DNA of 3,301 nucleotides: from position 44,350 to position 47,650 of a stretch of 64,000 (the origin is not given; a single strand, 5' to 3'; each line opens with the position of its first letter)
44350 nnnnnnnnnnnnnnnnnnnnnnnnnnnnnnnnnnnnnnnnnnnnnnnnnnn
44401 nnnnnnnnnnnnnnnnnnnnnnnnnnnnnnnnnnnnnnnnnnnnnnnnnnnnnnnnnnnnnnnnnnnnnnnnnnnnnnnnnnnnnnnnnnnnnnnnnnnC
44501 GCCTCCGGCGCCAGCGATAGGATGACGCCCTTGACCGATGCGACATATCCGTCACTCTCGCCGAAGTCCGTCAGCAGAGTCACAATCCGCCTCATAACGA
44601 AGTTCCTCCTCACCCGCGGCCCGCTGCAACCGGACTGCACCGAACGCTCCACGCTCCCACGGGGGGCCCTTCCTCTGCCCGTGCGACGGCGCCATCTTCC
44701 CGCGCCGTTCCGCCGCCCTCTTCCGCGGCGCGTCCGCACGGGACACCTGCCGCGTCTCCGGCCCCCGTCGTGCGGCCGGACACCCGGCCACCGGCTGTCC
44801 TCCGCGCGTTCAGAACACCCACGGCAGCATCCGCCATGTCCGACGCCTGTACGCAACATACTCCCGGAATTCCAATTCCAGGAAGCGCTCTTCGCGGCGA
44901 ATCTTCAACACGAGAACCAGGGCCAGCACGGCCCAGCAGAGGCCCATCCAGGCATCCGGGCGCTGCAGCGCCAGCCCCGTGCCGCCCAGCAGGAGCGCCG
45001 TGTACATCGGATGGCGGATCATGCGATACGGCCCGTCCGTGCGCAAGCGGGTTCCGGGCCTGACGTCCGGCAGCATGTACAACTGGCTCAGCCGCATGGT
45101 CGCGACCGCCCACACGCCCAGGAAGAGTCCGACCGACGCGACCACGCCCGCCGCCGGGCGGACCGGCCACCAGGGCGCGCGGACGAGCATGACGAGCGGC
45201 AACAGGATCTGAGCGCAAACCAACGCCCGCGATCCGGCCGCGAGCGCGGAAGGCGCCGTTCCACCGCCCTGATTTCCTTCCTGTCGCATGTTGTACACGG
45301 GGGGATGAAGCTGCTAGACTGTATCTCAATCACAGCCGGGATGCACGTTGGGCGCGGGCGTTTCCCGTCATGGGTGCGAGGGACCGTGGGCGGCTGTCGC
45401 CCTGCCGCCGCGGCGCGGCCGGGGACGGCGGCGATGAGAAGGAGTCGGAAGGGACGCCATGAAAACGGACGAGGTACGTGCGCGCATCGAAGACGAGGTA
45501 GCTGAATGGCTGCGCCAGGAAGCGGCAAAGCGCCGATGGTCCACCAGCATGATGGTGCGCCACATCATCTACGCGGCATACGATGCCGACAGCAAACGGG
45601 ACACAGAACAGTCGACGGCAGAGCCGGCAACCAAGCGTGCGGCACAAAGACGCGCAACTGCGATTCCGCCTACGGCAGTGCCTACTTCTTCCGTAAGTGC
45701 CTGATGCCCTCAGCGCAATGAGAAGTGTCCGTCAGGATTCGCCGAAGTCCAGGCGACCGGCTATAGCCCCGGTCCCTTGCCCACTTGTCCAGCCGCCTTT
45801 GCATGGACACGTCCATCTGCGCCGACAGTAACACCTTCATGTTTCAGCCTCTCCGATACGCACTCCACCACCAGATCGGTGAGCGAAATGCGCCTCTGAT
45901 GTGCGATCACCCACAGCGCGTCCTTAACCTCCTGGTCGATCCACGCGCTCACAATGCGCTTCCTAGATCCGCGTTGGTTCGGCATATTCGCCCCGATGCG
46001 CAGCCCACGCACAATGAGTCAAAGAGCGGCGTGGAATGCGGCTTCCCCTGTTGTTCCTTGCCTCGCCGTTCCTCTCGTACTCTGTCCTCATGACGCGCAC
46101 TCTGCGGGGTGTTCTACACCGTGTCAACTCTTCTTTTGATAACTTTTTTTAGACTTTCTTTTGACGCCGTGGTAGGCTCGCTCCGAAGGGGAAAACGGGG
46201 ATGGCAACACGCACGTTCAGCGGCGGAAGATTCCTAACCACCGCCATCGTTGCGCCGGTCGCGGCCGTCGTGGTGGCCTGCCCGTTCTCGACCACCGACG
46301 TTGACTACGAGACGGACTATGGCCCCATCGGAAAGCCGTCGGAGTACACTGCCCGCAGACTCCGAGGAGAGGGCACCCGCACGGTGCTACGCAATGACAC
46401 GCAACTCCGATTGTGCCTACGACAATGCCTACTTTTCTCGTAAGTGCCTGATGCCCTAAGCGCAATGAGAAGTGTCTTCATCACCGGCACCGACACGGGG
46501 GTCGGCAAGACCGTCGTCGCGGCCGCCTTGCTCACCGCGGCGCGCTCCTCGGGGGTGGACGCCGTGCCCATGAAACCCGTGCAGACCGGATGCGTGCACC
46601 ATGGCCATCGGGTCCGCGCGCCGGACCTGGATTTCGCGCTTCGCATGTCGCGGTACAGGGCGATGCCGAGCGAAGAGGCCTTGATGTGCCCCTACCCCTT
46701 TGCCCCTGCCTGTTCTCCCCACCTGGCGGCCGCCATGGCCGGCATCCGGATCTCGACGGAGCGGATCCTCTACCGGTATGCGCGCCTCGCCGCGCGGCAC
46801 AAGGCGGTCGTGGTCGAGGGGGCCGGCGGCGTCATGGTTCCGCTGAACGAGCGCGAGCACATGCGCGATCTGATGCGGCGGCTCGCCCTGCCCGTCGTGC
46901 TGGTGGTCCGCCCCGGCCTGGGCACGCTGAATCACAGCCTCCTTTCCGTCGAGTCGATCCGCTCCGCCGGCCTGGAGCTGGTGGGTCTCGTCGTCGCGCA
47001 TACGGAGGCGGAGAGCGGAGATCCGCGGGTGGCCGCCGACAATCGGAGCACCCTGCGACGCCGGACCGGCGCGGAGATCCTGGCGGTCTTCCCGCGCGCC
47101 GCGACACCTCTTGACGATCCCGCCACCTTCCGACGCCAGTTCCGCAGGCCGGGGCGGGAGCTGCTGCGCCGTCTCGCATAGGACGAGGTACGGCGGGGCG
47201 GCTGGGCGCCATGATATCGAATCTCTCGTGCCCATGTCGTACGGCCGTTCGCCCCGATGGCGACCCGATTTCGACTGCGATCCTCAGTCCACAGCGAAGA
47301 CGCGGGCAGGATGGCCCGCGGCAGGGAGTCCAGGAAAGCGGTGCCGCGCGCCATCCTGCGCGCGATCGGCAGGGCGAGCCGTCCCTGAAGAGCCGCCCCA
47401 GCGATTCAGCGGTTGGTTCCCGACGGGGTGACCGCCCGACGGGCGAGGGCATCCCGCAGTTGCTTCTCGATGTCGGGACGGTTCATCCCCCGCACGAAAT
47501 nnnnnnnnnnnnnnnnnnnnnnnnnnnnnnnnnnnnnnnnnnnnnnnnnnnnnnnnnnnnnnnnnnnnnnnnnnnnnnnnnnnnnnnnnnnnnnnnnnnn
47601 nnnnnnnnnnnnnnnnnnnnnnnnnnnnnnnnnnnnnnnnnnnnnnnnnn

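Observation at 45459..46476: Two paralogous ribbon-helix-helix ORFs bracketed by 77-bp imperfect direct repeats, one repeat duplicating the bioD start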

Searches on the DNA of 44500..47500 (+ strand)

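Call 6: search_rna_families(source=window, start=44500, end=47500, threshold=evalue, max_evalue=1)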
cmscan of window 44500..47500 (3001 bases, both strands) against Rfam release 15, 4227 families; matches with E-value up to 1: 1.
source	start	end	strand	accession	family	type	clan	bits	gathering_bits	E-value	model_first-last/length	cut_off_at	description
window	46445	46489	-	RF00285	snoZ6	Gene; snRNA; snoRNA; CD-box;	-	19.6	35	0.37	1-91/91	no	Z6 small nucleolar RNA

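Call 33: search_dna_similar(query=window:45439-46476:+, collection=plasmids, mode=distant, max_evalue=0.01)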
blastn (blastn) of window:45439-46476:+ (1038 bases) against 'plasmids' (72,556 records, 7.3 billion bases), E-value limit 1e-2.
No match.

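Call 34: search_dna_similar(query=window:45439-46476:+, collection=phages, mode=distant, max_evalue=0.01)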
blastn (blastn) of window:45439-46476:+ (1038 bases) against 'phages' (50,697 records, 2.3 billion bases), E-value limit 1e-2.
No match.
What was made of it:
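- Tried and rejected: No match (calls 33, 34).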

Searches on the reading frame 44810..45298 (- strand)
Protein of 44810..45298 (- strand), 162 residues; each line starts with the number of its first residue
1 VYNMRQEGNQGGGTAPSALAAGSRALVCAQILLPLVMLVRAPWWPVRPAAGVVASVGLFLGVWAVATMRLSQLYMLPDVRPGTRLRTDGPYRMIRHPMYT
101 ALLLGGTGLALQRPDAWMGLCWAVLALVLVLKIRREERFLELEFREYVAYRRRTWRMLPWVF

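Call 5: search_protein_families(library=pfam, max_evalue=1, proteins=[window:44810-45298:-])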
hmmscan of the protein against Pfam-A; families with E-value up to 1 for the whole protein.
window:44810-45298:- (162 aa): 3 families
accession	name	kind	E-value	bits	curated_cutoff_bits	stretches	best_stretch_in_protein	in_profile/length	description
PF04191.18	PEMT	-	1.8e-10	41.7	25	1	53-144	9-102/105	Phospholipid methyltransferase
PF04140.19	ICMT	-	1.1e-05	26.2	24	1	74-140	25-93/95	Isoprenylcysteine carboxyl methyltransferase (ICMT) family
PF07332.16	Phage_holin_3_6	-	0.032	14.7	28.4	1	4-69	26-95/116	Putative Actinobacterial Holin-X, holin superfamily III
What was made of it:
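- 44810..45298 (-): Native PEMT/ICMT-family methyltransferase gene, divergent from bioD. It is conserved in sister strains and in the outgroup. Pfam PEMT E = 1.8e-10 (call 5).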

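Call 64: find_encoding_contigs(protein=window:44810-45298:-, flank=4000, max_places=10)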
Protein window:44810-45298:- (162 aa): 9 contigs read that carry it; 3 places shown.
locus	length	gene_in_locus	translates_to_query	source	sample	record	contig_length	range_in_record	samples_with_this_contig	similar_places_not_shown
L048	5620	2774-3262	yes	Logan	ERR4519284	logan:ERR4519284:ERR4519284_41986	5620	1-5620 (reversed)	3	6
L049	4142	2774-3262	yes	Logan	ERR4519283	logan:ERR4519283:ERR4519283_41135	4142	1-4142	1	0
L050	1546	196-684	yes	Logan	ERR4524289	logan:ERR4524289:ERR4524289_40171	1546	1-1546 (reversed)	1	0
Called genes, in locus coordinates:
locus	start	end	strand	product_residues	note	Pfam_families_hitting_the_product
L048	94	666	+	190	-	PF13637:Ank_4 (faint), PF13857:Ank_5, PF00023:Ank (weak)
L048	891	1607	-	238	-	PF01656:CbiA (weak), PF07755:DUF1611 (faint), PF13500:AAA_26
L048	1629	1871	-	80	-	-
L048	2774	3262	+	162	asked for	PF04140:ICMT (faint), PF04191:PEMT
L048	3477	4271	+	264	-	PF01887:SAM_HAT_N, PF20257:SAM_HAT_C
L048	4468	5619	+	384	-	?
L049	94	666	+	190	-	PF13637:Ank_4 (faint), PF13857:Ank_5, PF00023:Ank (weak)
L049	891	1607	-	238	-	PF01656:CbiA (weak), PF07755:DUF1611 (faint), PF13500:AAA_26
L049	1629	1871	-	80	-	-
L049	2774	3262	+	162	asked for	PF04140:ICMT (faint), PF04191:PEMT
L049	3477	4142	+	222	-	?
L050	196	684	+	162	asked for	PF04140:ICMT (faint), PF04191:PEMT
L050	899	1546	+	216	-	?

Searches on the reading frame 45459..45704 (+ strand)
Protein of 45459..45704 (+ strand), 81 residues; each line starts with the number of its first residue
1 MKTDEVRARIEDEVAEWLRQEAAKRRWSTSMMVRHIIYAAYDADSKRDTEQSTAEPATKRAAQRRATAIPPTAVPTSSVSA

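Call 5: search_protein_families(library=pfam, max_evalue=1, proteins=[window:45459-45704:+])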
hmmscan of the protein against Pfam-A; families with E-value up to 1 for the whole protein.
window:45459-45704:+ (81 aa): 3 families
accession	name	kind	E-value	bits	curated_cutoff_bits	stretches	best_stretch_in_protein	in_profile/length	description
PF22513.2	FitA-like_RHH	-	0.00089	19.6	27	1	10-40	8-38/39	Antitoxin FitA-like, ribbon-helix-helix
PF07587.16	PSD1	-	0.0097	15.8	28.5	1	13-65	52-108/244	Protein of unknown function (DUF1553)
PF17240.7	DUF5313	-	0.085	13.8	27.4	1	9-39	16-46/123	Family of unknown function (DUF5313)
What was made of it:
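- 45459..45704 (+): RHH1, 81 aa, a putative ribbon-helix-helix protein. It sits where bioD used to sit relative to the native upstream region, and its stop codon lies inside repeat copy 1. Pfam FitA-like_RHH E = 8.9e-4, below cut-off (call 5).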

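Call 26: search_protein_families(library=ncbifam, max_evalue=1, proteins=[window:45459-45704:+])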
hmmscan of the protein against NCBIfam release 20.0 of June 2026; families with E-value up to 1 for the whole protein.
window:45459-45704:+ (81 aa): 0 families

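Call 27: search_protein_families(library=phrogs, max_evalue=1, proteins=[window:45459-45704:+])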
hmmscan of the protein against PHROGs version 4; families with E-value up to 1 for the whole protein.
window:45459-45704:+ (81 aa): 6 families
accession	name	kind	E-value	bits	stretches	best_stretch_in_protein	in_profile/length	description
phrog_4113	-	unknown function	0.0026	18.6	1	3-55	10-62/64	-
phrog_11622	-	transcription regulation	0.012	16.8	1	9-48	4-44/100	transcriptional regulator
phrog_228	-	transcription regulation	0.06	14.1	1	3-60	10-67/251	Arc-like repressor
phrog_27676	-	unknown function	0.07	14.2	1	6-38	14-46/88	-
phrog_876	-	transcription regulation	0.15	12.6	1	4-61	9-65/239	transcriptional repressor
phrog_21094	-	unknown function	0.34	11.7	1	37-71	2-36/156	-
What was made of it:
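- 45459..45704 (+): PHROG Arc-like hits are weak (call 27).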

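Call 36: find_homologous_proteins(query=window:45459-45704:+, max_evalue=1)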
Query window:45459-45704:+ (81 aa): 1 proteins with E <= 1 among 5 candidates.
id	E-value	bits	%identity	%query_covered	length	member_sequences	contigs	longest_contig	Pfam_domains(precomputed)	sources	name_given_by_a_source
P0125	2.7e-42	159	100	100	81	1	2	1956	-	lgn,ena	-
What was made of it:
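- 45459..45704 (+): The only match in 5.8 billion proteins is itself (call 36).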

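Call 37: find_encoding_contigs(protein=P0125, flank=10000, max_places=10)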
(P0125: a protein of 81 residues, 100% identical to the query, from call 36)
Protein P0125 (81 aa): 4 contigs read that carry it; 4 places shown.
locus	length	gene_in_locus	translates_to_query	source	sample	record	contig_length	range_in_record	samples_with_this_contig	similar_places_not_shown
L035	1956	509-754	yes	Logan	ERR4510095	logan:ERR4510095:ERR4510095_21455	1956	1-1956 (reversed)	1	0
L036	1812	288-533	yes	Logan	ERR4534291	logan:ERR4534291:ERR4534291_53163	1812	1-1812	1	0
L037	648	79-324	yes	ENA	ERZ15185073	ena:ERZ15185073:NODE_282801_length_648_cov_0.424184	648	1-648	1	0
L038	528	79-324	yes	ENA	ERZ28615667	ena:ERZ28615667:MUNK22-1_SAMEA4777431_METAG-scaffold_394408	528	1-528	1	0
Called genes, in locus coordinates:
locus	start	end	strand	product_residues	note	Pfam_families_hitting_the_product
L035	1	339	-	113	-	?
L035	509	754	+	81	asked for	-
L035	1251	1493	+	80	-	-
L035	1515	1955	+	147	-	?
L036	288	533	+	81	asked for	-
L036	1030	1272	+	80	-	-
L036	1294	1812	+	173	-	?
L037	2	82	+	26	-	?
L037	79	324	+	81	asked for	-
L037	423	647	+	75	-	?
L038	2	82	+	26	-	?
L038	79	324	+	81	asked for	-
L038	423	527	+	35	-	?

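Call 47: search_solved_structures(query=window:45459-45704:+, max_evalue=10)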
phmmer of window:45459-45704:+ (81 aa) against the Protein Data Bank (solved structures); distinct sequences matched with E-value up to 10: 12.
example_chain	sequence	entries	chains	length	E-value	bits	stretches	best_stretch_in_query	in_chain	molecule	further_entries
5deg_A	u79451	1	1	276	1.3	13.3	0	3-21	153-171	MHC class I antigen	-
5def_A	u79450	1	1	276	1.3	13.3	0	3-21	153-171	HLA class I histocompatibility antigen, B-27 alpha chain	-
3d18_A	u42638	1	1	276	2.8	12.3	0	21-72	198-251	HLA class I histocompatibility antigen, B-27 alpha chain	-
7alo_A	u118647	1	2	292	3.3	12.1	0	21-72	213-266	Lymphocyte antigen HLA-B27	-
6pyv_A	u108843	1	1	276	3.8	11.9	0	21-72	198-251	HLA class I histocompatibility antigen, B-2703 alpha chain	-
1hsa_A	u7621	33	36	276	3.9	11.8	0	21-72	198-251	CLASS I HISTOCOMPATIBILITY ANTIGEN (HLA-B*2705) | HLA CLASS I HISTOCOMPATIBILITY ANTIGEN, B-27 B*2705 ALPHA CHAIN | HLA CLASS I HISTOCOMPATIBILITY ANTIGEN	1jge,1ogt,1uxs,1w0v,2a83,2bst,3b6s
1jgd_A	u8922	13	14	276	3.9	11.8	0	21-72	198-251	HUMAN LYMPHOCYTE ANTIGEN HLA-B27 | major histocompatibility complex molecule HLA-B*2709 | HLA CLASS I HISTOCOMPATIBILITY ANTIGEN B-27 ALPHA CHAIN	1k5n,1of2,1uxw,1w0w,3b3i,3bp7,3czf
2bsr_A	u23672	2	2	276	4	11.8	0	21-72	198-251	HLA CLASS I HISTOCOMPATIBILITY ANTIGEN, B-27 ALPHA CHAIN PRECURSOR | HLA CLASS I HISTOCOMPATIBILITY ANTIGEN B-27 ALPHA CHAIN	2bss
6pyl_A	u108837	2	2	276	4.5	11.6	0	21-72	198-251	HLA class I histocompatibility antigen, B-27:03 alpha chain | HLA class I histocompatibility antigen, B*27:03 alpha chain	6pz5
8cx4_A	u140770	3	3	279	4.8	11.6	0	4-21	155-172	MHC class I antigen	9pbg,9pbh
7n2n_A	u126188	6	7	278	4.8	11.5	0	21-72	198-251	Human leukocyte antigen (HLA) B27 | Human leukocyte antigen B27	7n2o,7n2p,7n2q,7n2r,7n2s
7t0l_A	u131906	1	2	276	5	11.5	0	21-72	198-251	MHC class I antigen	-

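Call 76: search_protein_families(library=padloc, max_evalue=1, proteins=[window:45459-45704:+])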
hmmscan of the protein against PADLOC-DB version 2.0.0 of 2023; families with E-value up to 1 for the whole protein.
window:45459-45704:+ (81 aa): 5 families
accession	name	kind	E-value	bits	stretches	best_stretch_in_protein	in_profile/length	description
PDLC04803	PDC-S02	-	0.0029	15.3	1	11-63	48-100/269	-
PDLC04826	PDC-S02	-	0.016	12.8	1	12-62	122-172/222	-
PDLC04795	PDC-S02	-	0.023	11.9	1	12-61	135-184/357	-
PDLC04810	PDC-S02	-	0.025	11.8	1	13-64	136-187/355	-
PDLC04831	PDC-S02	-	0.029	11.8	1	12-64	122-174/346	-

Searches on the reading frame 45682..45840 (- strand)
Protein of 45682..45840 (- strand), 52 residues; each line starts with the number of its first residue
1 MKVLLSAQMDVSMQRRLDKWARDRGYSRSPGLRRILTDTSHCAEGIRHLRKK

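Call 5: search_protein_families(library=pfam, max_evalue=1, proteins=[window:45682-45840:-])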
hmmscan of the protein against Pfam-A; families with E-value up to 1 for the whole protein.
window:45682-45840:- (52 aa): 1 family
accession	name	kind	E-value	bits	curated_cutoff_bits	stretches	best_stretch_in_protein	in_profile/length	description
PF01402.27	RHH_1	-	0.015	15.7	20.5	1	5-36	2-33/39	Ribbon-helix-helix protein, copG family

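Call 26: search_protein_families(library=ncbifam, max_evalue=1, proteins=[window:45682-45840:-])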
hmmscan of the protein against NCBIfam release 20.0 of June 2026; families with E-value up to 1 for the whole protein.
window:45682-45840:- (52 aa): 2 families
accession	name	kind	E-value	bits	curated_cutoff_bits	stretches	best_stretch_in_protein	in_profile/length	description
NF053762.1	aCcr1_fam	equivalog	0.014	15.2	60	1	9-34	7-32/38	aCcr1 family cell cycle regulator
TIGR04111.1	BcepMu_gp16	hypoth_equivalog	0.042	13.7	34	1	18-46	17-44/55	phage-associated protein, BcepMu gp16 family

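Call 27: search_protein_families(library=phrogs, max_evalue=1, proteins=[window:45682-45840:-])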
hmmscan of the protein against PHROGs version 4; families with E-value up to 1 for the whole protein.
window:45682-45840:- (52 aa): 0 families

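Call 46: search_protein_representatives(protein=window:45682-45840:-)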
Query: 52 residues. Proteins with E-value up to 0.001 (for the whole library): 4; up to 1e-10: 0; up to 1e-30: 0. The best 4 are listed.
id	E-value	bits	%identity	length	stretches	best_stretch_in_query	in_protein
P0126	1.6e-05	40.4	55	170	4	21-48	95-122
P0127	9.5e-05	38.0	55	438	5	24-42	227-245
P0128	1.3e-04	37.6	55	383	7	31-46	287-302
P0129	6.8e-04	35.4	39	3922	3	29-51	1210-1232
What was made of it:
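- Tried and rejected: RHH3 against 1.84 billion representatives gave only low-complexity multi-stretch hits (call 46).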

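Call 49: search_solved_structures(query=window:45682-45840:-, max_evalue=10)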
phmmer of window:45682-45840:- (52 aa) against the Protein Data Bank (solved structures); distinct sequences matched with E-value up to 10: 5.
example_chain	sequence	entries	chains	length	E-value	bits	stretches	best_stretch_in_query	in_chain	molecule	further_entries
8pb9_D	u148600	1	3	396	0.13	15.9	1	11-50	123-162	Transcriptional regulator FleQ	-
8p53_C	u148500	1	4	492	0.17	15.5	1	11-50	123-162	Transcriptional regulator FleQ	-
3eno_A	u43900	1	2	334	0.2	15.3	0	11-44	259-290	Putative O-sialoglycoprotein endopeptidase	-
9c39_A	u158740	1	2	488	0.23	15.1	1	7-46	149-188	Portal protein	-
9mt4_B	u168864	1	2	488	0.3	14.8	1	7-46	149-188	Portal protein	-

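Call 55: predict_structure(protein=window:45682-45840:-)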
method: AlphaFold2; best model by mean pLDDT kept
length: 52 residues; sequences in the alignment: 1
mean_pLDDT: 73.3   pTM: 0.41
mean pLDDT of the five models: 73.3, 72.5, 69.2, 65.3, 59.2
residues with pLDDT >= 90: 1; 70-90: 38; 50-70: 10; < 50: 3
segments of 3 or more residues with pLDDT < 50: none
pLDDT, mean of each block of 10 residues (from residue 1): 52 77 82 79 78 68
secondary structure, 60 per line:
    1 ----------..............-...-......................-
elements in order: H11-24 H30-51

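Call 60: fold_search(model_id=the predicted structure, library=pdb)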
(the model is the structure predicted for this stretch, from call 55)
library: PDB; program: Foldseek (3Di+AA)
matches with E <= 10: 1; with E <= 0.001: 0
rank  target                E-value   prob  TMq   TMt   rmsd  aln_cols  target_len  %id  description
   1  6wy8_B                6.2e+00  0.21  0.61  0.09   1.4        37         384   32  Tcur3481-Tcur3483 steroid ACAD (released 2021-03-24)
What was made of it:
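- On Ribbon-helix-helix superfamily (Pfam RHH_1, FitA-like_RHH, Antitox_RHH): RHH3 gave no informative match (call 60).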

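Call 76: search_protein_families(library=padloc, max_evalue=1, proteins=[window:45682-45840:-])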
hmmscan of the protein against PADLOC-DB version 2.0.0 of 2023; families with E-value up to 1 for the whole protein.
window:45682-45840:- (52 aa): 0 families
